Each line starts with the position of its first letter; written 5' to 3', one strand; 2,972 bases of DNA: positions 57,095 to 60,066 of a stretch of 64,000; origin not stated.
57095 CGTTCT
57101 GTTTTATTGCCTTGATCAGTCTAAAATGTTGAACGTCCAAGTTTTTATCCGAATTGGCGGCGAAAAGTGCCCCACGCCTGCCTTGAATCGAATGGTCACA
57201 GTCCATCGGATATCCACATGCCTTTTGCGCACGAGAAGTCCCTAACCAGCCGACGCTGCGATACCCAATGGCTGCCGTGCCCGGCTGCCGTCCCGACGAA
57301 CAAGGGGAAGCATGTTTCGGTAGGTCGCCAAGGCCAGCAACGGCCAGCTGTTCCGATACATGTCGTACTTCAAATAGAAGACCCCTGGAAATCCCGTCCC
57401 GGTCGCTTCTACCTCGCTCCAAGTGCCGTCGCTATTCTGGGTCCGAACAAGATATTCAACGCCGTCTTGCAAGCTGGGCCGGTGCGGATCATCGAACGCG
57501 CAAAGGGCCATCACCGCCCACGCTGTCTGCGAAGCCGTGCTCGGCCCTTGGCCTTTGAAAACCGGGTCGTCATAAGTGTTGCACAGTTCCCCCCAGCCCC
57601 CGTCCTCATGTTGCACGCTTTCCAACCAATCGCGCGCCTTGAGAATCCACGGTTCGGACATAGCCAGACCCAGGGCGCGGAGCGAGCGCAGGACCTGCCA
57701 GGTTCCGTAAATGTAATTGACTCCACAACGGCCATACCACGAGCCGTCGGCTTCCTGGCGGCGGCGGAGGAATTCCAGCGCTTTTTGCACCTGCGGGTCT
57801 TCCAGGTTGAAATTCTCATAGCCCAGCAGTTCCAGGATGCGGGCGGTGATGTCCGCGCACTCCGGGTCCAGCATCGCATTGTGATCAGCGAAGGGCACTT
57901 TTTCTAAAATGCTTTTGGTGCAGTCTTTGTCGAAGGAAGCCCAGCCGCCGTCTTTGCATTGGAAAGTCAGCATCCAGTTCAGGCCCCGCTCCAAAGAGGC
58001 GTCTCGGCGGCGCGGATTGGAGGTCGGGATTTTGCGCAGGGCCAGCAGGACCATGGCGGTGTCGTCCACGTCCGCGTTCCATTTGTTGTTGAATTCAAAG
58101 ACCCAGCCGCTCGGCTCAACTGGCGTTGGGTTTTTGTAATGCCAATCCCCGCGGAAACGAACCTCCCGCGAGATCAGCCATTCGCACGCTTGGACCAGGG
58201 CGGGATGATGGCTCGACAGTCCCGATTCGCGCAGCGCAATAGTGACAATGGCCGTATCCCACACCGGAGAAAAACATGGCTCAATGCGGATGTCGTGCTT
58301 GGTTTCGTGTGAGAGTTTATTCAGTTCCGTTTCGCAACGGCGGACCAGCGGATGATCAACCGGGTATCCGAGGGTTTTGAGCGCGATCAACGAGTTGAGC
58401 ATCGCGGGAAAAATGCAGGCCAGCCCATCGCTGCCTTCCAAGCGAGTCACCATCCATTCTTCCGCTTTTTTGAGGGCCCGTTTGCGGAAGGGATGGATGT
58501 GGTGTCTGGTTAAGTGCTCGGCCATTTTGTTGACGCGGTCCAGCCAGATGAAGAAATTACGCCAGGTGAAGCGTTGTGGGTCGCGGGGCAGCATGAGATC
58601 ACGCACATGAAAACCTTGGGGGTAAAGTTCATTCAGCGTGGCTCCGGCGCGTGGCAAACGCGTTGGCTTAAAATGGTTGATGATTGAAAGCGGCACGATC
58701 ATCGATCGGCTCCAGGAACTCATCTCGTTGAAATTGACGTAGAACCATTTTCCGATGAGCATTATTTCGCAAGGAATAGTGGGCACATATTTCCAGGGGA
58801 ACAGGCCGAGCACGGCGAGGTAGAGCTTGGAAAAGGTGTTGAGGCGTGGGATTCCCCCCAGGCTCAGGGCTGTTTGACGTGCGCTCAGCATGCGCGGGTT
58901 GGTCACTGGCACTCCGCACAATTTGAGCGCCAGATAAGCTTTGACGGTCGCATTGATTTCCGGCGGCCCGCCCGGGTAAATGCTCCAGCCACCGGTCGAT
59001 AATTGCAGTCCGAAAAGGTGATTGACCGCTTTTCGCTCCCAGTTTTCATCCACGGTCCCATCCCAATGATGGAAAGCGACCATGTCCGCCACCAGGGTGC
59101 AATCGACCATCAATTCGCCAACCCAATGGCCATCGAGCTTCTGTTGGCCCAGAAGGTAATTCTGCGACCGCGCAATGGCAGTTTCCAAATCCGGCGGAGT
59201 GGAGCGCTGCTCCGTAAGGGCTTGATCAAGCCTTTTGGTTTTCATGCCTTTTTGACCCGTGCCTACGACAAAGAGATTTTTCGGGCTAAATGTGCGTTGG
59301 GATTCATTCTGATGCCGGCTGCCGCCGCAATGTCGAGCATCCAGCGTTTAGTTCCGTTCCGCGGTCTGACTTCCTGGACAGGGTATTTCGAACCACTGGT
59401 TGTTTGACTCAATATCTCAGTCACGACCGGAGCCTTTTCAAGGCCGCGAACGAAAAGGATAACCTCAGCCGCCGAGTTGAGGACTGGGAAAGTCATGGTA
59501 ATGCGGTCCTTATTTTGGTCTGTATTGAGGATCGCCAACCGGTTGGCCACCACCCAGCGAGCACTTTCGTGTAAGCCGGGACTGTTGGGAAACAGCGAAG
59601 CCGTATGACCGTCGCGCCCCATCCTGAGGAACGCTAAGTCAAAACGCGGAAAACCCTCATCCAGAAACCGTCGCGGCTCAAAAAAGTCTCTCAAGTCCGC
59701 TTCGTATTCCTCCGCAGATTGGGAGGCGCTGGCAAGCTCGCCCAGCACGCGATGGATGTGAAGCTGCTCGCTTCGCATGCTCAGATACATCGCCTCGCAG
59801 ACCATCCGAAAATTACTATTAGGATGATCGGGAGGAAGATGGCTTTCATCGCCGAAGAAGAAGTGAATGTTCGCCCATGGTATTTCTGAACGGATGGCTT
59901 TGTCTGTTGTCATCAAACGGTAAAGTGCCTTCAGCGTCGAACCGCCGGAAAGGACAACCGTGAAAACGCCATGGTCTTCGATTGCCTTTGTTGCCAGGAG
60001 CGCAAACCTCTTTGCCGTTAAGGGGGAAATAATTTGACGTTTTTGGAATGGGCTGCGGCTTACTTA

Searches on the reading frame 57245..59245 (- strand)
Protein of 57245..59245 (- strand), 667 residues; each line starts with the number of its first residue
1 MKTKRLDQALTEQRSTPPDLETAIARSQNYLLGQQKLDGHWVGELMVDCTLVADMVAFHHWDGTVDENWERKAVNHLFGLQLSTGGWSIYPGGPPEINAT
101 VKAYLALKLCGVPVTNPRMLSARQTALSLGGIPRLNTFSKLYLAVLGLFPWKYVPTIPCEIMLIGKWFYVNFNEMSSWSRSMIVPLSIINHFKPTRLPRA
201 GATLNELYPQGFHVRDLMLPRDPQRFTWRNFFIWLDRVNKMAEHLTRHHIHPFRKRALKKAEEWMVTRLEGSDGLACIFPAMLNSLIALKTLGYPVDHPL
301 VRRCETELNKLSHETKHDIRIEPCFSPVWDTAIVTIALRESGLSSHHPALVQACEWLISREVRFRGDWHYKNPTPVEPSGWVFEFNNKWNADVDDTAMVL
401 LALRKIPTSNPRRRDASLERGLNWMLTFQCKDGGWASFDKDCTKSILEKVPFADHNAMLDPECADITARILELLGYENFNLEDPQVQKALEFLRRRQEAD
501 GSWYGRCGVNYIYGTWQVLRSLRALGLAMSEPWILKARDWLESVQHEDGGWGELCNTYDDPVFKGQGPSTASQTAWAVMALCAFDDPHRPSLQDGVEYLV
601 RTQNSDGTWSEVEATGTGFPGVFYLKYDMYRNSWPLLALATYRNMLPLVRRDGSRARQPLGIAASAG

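Call 88: search_protein_families(library=pfam, proteins=[window:57245-59245:-], max_evalue=0.001)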
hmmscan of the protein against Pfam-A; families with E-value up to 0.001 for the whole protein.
window:57245-59245:- (667 aa): 5 families
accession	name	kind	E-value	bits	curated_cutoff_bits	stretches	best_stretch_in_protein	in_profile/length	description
PF13243.12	SQHop_cyclase_C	-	5.5e-137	456.5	26.1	1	326-644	2-319/319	Squalene-hopene cyclase C-terminal domain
PF13249.12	SQHop_cyclase_N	-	8.2e-104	347.3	26.2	1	24-315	1-289/291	Squalene-hopene cyclase N-terminal domain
PF00432.27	Prenyltrans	-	1.5e-07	31.6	26.5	0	518-613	35-122/304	Prenyltransferase alpha-alpha toroid domain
PF07678.20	TED_complement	-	6e-06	26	22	0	529-601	111-188/312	A-macroglobulin TED domain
PF09492.16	Pec_lyase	-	0.00023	21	22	0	408-455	55-100/292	Pectic acid lyase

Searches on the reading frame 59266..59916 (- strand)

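Call 88: search_protein_families(library=pfam, proteins=[window:59266-59916:-], max_evalue=0.001)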
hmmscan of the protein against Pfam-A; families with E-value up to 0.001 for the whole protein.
window:59266-59916:- (217 aa): 1 family
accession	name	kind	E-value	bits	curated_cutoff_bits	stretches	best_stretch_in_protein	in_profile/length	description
PF01182.26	Glucosamine_iso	-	3e-48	165.1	27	1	9-192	51-225/225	Glucosamine-6-phosphate isomerases/6-phosphogluconolactonase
